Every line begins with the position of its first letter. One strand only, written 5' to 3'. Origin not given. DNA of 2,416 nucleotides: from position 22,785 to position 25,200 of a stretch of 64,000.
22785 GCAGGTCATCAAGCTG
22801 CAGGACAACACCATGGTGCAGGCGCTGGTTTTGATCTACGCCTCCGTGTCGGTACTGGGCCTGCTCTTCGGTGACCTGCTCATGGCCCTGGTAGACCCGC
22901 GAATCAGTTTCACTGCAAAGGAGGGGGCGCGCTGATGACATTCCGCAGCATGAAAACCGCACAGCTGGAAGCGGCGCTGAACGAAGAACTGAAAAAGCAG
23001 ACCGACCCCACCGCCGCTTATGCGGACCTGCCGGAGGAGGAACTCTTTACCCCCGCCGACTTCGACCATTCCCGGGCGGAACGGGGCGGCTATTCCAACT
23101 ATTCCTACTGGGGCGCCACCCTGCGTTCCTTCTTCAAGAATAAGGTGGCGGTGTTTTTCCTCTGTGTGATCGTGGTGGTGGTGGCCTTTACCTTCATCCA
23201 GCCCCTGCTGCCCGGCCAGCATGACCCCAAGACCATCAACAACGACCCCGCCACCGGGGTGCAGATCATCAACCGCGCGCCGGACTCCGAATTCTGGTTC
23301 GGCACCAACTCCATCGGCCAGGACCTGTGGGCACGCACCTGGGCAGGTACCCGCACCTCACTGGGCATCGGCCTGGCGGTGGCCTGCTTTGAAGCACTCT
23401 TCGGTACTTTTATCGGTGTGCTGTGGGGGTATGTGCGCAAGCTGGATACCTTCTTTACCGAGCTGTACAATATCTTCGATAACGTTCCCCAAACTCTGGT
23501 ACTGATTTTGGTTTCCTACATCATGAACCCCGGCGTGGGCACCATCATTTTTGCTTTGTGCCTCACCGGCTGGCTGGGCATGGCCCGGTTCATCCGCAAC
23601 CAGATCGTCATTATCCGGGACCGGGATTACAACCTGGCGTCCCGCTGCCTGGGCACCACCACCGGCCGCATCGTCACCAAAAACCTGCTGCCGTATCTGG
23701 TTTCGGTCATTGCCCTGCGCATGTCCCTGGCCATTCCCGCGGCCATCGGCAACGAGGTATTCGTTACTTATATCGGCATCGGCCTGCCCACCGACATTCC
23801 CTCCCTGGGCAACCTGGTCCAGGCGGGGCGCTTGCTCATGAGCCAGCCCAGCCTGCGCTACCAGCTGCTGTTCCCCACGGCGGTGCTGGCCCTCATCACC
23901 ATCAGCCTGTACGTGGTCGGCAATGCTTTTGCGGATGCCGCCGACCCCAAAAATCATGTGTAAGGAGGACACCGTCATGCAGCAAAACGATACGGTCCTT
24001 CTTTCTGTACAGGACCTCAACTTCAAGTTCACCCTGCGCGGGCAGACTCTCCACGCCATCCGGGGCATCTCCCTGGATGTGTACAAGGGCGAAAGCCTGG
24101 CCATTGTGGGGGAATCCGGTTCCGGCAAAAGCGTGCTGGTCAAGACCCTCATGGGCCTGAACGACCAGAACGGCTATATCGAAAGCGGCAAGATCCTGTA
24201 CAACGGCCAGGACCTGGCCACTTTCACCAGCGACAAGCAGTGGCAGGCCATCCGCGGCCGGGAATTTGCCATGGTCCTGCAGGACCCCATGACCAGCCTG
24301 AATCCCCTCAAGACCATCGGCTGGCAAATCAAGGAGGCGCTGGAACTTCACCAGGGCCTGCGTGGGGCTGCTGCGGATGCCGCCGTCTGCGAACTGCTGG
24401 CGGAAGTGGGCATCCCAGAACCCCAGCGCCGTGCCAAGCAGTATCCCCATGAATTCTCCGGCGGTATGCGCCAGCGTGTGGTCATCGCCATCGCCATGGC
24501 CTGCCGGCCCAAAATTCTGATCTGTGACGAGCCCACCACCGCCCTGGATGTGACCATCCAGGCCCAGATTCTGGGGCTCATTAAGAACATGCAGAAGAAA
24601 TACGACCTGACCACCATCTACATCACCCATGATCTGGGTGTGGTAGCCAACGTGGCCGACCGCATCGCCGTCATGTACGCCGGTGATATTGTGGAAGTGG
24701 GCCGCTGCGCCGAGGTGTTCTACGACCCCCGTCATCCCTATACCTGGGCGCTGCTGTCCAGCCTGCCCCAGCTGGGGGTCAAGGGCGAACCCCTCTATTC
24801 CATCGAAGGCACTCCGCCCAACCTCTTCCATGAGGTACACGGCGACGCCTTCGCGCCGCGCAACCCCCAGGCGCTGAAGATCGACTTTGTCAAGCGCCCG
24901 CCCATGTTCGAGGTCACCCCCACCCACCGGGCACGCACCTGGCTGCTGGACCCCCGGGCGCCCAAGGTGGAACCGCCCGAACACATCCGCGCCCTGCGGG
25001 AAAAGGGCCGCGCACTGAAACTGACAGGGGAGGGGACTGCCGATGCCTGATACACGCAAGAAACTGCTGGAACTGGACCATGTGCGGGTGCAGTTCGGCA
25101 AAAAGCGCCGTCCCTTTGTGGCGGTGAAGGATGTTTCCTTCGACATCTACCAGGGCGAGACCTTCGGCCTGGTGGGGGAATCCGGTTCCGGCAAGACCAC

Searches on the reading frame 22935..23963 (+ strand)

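Call 59: search_protein_families(library=pfam, max_evalue=0.00001, proteins=[window:22935-23963:+])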
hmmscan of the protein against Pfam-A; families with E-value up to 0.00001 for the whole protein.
window:22935-23963:+ (342 aa): 2 families
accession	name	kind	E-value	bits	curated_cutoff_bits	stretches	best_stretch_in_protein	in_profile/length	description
PF00528.27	BPD_transp_1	-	5.2e-22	78.9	26.4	1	157-339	1-181/184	Binding-protein-dependent transport system inner membrane component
PF12911.12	OppC_N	-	9.9e-10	38.6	23.9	1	57-102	1-45/53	N-terminal TM domain of oligopeptide transport permease C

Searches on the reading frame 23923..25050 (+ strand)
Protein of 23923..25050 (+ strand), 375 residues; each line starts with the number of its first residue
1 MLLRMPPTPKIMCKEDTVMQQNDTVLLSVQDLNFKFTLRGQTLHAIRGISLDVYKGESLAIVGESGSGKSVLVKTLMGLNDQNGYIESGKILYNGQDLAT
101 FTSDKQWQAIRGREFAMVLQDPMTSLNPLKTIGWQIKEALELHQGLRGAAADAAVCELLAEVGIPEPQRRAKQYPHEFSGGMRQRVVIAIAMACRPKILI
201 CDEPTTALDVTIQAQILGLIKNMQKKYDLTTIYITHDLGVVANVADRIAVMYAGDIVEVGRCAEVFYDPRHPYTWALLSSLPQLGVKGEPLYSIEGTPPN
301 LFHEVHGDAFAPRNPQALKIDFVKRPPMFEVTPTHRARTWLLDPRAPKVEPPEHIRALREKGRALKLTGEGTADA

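Call 59: search_protein_families(library=pfam, max_evalue=0.00001, proteins=[window:23923-25050:+])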
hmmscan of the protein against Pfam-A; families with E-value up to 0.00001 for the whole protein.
window:23923-25050:+ (375 aa): 3 families
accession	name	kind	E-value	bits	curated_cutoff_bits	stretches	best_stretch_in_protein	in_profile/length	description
PF00005.33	ABC_tran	-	3.4e-31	109.1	25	1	47-206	2-137/137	ABC transporter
PF08352.17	oligo_HPY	-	2.5e-12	47.5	27.1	1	257-318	1-62/65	Oligopeptide/dipeptide transporter, C-terminal region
PF13304.12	AAA_21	-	2.4e-08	34.8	27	0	168-241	228-303/304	AAA domain, putative AbiEii toxin, Type IV TA system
